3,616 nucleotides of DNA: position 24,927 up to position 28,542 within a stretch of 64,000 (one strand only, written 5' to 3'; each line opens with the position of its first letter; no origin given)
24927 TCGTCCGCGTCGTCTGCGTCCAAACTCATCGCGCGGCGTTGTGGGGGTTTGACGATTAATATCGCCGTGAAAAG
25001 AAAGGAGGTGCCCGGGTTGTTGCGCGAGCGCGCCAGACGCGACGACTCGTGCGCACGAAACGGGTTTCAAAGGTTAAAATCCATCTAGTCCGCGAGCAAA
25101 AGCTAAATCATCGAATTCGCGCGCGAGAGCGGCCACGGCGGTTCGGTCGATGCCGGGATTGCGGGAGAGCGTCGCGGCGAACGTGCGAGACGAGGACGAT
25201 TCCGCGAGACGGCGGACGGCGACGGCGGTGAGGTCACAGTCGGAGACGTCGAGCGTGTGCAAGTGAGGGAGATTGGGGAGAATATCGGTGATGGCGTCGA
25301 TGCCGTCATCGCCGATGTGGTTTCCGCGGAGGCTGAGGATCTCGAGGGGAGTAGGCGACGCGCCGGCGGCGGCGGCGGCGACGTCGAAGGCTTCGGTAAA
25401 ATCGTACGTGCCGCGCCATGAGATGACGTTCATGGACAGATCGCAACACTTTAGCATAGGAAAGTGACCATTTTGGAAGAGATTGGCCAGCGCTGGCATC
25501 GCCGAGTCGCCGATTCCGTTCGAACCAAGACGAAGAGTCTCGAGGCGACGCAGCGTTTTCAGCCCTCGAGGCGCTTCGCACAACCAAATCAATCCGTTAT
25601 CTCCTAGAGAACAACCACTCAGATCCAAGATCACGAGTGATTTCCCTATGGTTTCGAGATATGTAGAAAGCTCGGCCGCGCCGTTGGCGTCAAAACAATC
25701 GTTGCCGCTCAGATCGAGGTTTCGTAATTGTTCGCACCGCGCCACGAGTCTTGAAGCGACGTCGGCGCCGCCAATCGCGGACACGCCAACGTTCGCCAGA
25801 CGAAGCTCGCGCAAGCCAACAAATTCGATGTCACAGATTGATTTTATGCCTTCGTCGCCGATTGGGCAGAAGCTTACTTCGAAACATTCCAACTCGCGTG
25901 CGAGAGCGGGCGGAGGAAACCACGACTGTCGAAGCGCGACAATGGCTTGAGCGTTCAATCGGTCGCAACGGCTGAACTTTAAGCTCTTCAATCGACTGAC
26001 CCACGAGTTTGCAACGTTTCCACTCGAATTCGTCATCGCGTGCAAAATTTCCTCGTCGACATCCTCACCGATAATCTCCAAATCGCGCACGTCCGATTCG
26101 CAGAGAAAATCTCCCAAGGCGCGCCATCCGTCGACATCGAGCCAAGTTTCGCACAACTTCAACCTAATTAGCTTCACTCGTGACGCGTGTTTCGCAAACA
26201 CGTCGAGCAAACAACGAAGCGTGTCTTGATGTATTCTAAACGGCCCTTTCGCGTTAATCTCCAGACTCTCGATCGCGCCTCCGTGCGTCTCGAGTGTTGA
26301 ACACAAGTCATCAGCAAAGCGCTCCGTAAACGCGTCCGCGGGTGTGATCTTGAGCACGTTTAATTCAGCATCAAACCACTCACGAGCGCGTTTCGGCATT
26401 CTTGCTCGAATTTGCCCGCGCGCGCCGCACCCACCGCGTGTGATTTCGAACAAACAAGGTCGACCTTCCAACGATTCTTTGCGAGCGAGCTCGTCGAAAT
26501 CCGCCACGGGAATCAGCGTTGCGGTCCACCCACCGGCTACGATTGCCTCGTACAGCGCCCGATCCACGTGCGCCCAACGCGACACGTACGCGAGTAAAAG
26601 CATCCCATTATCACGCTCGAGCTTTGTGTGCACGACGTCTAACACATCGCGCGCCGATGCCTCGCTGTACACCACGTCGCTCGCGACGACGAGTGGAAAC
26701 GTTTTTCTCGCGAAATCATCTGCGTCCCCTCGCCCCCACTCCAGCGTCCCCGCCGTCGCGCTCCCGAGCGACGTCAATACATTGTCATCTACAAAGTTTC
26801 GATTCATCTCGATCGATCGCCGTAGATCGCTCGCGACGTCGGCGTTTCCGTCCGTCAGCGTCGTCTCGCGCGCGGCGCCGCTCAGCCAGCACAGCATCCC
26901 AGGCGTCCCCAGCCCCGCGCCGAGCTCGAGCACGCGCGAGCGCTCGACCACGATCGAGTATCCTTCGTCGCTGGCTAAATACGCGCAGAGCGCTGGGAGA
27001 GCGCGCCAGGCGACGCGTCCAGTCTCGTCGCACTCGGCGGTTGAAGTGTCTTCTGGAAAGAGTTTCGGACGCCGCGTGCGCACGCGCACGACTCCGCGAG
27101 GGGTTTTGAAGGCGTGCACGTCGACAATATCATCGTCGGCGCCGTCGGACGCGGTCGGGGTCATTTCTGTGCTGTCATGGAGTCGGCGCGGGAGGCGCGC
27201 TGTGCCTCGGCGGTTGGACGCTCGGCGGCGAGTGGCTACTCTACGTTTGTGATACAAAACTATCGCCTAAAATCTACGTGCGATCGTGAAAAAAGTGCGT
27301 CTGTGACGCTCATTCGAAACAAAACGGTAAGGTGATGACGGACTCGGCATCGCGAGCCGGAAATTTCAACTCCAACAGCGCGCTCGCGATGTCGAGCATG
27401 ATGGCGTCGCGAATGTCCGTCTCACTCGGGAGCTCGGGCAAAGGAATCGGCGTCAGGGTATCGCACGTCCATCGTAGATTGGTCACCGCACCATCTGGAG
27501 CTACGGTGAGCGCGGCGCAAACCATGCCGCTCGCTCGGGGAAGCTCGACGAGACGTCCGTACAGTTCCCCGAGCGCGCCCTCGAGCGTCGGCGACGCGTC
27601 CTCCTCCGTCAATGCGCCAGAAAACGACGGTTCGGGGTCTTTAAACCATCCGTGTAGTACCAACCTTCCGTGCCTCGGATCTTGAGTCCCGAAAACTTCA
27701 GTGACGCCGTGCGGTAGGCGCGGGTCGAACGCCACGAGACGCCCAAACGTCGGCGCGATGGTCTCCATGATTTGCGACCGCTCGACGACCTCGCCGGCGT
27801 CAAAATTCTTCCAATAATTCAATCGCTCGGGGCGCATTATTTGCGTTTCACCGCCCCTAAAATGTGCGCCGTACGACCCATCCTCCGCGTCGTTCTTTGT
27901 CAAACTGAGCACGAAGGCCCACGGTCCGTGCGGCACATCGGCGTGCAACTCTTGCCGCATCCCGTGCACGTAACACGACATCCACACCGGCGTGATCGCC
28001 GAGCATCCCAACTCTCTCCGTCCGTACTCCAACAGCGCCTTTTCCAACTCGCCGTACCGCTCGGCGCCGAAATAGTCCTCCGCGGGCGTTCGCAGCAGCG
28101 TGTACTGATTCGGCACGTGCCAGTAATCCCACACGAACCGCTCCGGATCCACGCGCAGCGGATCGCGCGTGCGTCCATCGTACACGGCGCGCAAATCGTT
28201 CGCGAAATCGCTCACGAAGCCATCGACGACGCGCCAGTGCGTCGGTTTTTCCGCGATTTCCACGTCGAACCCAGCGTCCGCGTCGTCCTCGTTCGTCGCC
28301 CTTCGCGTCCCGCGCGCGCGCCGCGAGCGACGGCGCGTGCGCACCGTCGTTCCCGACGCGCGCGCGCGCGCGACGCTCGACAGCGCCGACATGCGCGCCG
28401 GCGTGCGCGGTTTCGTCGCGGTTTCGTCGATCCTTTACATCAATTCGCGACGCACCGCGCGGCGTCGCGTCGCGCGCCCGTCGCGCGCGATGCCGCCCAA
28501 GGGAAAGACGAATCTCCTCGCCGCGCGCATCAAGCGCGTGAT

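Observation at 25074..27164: Unusual fusion of a lysine-methyltransferase domain with ribonuclease-inhibitor-type leucine-rich repeats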

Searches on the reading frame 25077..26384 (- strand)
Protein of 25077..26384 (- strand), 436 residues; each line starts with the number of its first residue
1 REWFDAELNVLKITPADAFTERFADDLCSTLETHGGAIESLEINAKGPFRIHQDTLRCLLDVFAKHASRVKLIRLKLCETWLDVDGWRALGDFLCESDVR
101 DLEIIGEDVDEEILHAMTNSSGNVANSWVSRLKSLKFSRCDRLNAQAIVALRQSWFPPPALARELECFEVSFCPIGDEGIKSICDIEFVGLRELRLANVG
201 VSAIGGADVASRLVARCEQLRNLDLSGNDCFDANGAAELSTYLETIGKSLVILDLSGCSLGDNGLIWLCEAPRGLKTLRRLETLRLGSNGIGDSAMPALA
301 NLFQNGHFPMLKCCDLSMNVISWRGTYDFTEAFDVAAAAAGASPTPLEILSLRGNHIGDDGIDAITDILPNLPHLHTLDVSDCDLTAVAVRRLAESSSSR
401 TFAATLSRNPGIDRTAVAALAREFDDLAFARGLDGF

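Call 10: search_solved_structures(query=window:25077-26384:-, max_evalue=0.01, show_alignments=1)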
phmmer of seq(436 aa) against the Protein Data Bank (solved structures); distinct sequences matched with E-value up to 0.01: 20.
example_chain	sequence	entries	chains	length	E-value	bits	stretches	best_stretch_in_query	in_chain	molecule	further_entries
4r5d_A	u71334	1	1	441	5.5e-11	45.3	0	343-401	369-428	Leucine rich repeat protein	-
9y6s_8O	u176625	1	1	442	9.4e-11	44.6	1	215-394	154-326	Leucine-rich repeat protein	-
9e5c_0u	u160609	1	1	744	2.4e-09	39.9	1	168-323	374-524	Leucine-rich repeat protein (LRRP)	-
7ju4_l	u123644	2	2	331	3.4e-08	36.1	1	276-394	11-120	Radial spoke protein 15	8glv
9b62_G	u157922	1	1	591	5.4e-07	32.2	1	252-372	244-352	Ran GTPase-activating protein 1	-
4r6g_A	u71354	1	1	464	4e-06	29.3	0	344-401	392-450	leucine rich repeats DLRR_K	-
9fqr_Km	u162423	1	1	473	4.1e-05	26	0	214-334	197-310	Tubulin alpha-3 chain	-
9w2m_N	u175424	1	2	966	0.00011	24.5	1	165-393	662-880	NACHT, LRR and PYD domains-containing protein 14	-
12dl_DA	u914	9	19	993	0.00012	24.4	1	165-393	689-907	NACHT, LRR and PYD domains-containing protein 14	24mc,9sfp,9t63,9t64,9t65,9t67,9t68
9wsq_A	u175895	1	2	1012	0.00013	24.3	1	165-393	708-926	NACHT, LRR and PYD domains-containing protein 14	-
9wsr_A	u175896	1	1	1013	0.00013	24.3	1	165-393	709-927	NACHT, LRR and PYD domains-containing protein 14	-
9e5c_3k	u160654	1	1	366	0.00038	22.8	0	206-388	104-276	Leucine-rich repeat protein (LRRP)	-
9ln6_A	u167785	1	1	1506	0.00055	22.3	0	234-288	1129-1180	Maltose/maltodextrin-binding periplasmic protein,NACHT, LRR and PYD domains-containing pro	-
1wwl_A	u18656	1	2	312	0.00064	22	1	168-238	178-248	Monocyte differentiation antigen CD14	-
3un9_A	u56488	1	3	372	0.00067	22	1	168-341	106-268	NLR family member X1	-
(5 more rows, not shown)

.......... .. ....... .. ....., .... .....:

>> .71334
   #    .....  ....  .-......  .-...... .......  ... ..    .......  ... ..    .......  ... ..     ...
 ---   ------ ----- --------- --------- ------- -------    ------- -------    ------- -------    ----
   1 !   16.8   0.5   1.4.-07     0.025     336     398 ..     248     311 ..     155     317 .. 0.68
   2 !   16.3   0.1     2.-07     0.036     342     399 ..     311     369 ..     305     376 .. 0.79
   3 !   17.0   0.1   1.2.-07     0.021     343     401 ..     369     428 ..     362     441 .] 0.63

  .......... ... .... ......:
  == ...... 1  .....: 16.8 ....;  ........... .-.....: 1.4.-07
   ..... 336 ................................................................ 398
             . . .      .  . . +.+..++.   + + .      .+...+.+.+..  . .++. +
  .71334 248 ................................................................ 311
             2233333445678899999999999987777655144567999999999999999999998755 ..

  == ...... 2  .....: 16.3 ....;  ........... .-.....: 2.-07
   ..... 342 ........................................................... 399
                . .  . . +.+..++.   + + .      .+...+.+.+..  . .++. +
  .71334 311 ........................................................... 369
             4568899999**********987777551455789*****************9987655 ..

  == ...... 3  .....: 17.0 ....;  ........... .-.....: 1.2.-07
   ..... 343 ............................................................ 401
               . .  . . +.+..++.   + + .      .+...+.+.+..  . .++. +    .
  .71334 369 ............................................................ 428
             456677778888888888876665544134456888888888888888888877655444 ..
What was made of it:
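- The best sequence matches of the LRR half include structural LRR proteins of axonemes (RSP15, DRC5, trypanosomatid LRRPs; call 10).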

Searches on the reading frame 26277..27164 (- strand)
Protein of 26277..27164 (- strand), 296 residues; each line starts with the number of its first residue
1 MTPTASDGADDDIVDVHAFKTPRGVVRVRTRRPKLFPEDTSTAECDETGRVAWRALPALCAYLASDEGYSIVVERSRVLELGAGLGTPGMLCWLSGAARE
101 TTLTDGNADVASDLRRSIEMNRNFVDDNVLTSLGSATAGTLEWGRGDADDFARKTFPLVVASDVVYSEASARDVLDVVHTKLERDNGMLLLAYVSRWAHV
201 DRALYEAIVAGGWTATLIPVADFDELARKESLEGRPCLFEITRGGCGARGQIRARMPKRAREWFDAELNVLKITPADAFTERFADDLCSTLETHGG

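Call 9: search_solved_structures(query=window:26277-27164:-, max_evalue=1, show_alignments=3)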
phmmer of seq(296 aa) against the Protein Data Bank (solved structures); distinct sequences matched with E-value up to 1: 13.
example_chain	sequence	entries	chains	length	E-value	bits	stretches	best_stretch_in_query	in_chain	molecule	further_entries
7oas_A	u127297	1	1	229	1.3e-08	37.6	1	48-178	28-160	S-adenosyl-L-methionine-dependent methyltransferases superfamily protein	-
4qpn_A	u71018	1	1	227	2.2e-05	26.9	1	52-209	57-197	Protein-lysine methyltransferase METTL21B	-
4lec_A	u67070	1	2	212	6e-05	25.5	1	50-197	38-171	Protein-lysine methyltransferase METTL21A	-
8hl7_A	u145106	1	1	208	9.4e-05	24.9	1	48-177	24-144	Protein N-lysine methyltransferase METTL21D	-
4lg1_A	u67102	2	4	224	0.00012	24.6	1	48-177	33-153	Protein-lysine methyltransferase METTL21D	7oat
8hl6_A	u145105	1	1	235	0.00013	24.5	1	48-177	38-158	Protein N-lysine methyltransferase METTL21D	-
4mtl_A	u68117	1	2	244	0.00019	23.9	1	46-171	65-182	Protein-lysine methyltransferase METTL21C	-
8fzb_A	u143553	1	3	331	0.00037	22.9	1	38-171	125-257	Protein-lysine N-methyltransferase EEF2KMT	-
4pwy_A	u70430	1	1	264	0.041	16.2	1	25-182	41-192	Calmodulin-lysine N-methyltransferase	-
2ozv_A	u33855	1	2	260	0.42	12.9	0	76-124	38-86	Hypothetical protein Atu0636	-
9jzw_A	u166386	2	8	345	0.44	12.8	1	72-123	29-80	Phosphoribosylformylglycinamidine cyclo-ligase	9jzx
1cli_A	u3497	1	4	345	0.44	12.8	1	72-123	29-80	PROTEIN (PHOSPHORIBOSYL-AMINOIMIDAZOLE SYNTHETASE)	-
9vnu_A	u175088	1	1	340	0.53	12.6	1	72-123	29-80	Phosphoribosylformylglycinamidine cyclo-ligase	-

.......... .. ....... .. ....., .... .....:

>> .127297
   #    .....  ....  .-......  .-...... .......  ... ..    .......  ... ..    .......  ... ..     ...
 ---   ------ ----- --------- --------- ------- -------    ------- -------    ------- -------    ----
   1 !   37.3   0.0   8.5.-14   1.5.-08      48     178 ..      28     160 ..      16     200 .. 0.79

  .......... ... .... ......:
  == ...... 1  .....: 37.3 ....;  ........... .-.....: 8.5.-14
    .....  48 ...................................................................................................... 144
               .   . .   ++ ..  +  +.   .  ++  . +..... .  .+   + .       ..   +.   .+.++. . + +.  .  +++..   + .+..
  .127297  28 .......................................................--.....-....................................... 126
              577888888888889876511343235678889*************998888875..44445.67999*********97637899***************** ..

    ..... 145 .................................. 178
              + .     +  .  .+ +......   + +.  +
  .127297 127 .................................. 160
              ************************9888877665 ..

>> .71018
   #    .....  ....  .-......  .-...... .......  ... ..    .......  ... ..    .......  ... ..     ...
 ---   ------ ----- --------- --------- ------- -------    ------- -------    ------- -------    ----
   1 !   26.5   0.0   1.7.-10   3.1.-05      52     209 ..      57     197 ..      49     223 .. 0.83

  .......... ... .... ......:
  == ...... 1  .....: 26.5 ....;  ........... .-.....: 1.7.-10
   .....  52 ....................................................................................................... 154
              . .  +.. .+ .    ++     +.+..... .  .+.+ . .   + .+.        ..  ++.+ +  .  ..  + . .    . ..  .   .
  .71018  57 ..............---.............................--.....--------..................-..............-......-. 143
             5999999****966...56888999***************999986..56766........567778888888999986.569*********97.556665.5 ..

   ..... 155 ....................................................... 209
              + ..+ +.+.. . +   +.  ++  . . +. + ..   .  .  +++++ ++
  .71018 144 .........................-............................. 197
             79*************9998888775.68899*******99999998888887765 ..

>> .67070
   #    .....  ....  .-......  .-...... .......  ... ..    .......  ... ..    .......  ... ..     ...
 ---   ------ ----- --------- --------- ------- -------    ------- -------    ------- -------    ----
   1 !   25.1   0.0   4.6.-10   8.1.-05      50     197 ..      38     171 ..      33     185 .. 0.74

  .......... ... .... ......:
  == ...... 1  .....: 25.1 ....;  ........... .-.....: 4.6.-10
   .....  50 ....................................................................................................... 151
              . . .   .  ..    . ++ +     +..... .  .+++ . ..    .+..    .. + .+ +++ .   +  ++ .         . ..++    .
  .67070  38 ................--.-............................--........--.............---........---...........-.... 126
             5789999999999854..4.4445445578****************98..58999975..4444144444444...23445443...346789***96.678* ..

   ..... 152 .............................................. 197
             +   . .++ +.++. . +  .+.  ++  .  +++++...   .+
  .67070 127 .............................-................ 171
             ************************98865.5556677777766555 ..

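Call 34: find_homologous_proteins(query=window:26430-27164:-, max_evalue=0.001)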
Query seq(245 aa) (245 aa): 6 proteins with E <= 0.001 among 1491 candidates.
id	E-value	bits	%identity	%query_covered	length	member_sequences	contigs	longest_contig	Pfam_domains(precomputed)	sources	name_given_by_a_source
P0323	2.8e-90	320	99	60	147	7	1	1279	PF10294.16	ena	-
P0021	1.6e-57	213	48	99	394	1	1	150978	PF10294.16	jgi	jgi:predicted nicotinamide N-methyase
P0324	7.5e-57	210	81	51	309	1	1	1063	-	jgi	jgi:hypothetical protein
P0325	8.3e-46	174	65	57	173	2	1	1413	PF10294.16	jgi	jgi:predicted nicotinamide N-methyase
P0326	1.1e-26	112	65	38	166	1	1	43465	-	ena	-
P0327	1.3e-5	43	33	50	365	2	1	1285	PF10294.16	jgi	-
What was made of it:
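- Tried and rejected: The word-indexed search with the MTase half alone returned only fragments and P0021 (call 34).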

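Call 50: search_solved_structures(query=A4, max_evalue=0.01, show_alignments=2)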
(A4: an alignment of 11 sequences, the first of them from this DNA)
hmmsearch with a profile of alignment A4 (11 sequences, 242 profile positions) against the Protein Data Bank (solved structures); distinct sequences matched with E-value up to 0.01: 18.
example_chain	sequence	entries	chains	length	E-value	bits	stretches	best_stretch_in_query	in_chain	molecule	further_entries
7oas_A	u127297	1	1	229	2.2e-18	69.3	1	40-195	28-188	S-adenosyl-L-methionine-dependent methyltransferases superfamily protein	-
8hl7_A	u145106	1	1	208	2e-17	66.2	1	40-183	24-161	Protein N-lysine methyltransferase METTL21D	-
4lg1_A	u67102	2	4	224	2.7e-17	65.7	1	40-183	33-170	Protein-lysine methyltransferase METTL21D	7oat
8hl6_A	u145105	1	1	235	2.9e-17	65.6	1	40-183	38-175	Protein N-lysine methyltransferase METTL21D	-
4lec_A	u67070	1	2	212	7.8e-17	64.2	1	43-187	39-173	Protein-lysine methyltransferase METTL21A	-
4mtl_A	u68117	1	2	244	6e-15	58.1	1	40-178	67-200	Protein-lysine methyltransferase METTL21C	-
8fzb_A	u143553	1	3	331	2.8e-14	55.9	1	29-168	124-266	Protein-lysine N-methyltransferase EEF2KMT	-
4pwy_A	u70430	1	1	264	1.4e-13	53.6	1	35-201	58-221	Calmodulin-lysine N-methyltransferase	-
4qpn_A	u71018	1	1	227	1.7e-13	53.3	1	44-184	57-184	Protein-lysine methyltransferase METTL21B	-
3bzb_A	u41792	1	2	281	9.4e-08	34.5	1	66-172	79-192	Uncharacterized protein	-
4rfq_A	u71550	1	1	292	6.7e-05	25.2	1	63-179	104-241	Histidine protein methyltransferase 1 homolog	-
1dus_A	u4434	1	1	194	0.00032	22.9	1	63-116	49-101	MJ0882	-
4m36_A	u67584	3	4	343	0.00061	22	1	68-128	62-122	Protein arginine N-methyltransferase 7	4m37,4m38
5eku_A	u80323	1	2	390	0.0007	21.8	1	68-128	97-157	Arginine N-methyltransferase, putative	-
8zc8_A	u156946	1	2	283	0.00095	21.4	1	64-104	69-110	MitM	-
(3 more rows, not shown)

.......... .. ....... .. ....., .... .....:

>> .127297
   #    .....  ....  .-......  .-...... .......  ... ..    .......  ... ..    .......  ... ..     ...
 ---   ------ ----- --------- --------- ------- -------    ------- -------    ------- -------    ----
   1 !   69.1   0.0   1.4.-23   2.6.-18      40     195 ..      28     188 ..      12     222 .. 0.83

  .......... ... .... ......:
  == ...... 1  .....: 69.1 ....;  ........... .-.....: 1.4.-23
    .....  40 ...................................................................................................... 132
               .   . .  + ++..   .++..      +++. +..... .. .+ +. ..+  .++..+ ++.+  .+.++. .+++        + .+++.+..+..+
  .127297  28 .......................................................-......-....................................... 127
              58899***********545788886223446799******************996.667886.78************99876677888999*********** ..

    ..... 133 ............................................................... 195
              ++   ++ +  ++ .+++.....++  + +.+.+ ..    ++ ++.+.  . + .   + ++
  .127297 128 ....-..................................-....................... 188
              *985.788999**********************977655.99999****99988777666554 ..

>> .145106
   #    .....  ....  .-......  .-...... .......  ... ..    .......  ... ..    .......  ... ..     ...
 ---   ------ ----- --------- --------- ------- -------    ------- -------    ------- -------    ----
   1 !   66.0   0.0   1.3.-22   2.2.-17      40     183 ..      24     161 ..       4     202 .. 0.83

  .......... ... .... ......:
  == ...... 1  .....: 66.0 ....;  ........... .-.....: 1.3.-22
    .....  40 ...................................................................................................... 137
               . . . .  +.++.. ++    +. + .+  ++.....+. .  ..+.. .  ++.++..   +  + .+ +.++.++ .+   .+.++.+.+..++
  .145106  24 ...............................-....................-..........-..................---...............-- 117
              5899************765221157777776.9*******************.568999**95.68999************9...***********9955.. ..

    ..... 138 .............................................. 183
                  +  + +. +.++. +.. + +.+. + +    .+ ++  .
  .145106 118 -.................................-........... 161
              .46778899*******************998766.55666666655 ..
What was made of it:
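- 26430..27029 (-): Seven-beta-strand methyltransferase domain (residues 46-245), MTase family 16. Profile search against PDB: AtMETTL21D 69 bits, human METTL21D 66, METTL21A 64 (call 50).
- On METTL21D / VCP-KMT orthologue: METTL21D ranks first (69 and 66 bits), but METTL21A scores 64 and METTL21C 58 (call 50).
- Family 16 includes a histidine methyltransferase, and 4rfq (Hpm1 homologue) is hit weakly at 25 bits (call 50). The profile scores the seven solved lysine-specific members at 53-69 bits, against 25 bits for the histidine enzyme (call 50).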

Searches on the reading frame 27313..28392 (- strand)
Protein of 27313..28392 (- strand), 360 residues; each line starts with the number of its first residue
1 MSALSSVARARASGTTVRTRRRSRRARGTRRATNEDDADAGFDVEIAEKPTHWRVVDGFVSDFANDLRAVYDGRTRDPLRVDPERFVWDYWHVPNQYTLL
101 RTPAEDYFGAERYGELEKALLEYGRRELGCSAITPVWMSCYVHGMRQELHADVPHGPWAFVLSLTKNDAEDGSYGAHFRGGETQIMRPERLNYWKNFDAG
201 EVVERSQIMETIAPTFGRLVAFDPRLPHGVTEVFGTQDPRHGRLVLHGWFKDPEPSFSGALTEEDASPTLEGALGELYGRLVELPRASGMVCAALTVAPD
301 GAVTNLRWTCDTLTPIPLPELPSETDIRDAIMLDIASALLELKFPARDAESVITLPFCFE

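Call 15: search_protein_families(library=pfam, proteins=[window:27313-28392:-], max_evalue=0.01)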
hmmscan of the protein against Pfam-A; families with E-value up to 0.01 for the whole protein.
window:27313-28392:- (360 aa): 1 family
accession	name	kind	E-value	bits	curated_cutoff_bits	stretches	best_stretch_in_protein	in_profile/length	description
PF13640.12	2OG-FeII_Oxy_3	-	4.6e-07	31.1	27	1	137-250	2-97/98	2OG-Fe(II) oxygenase superfamily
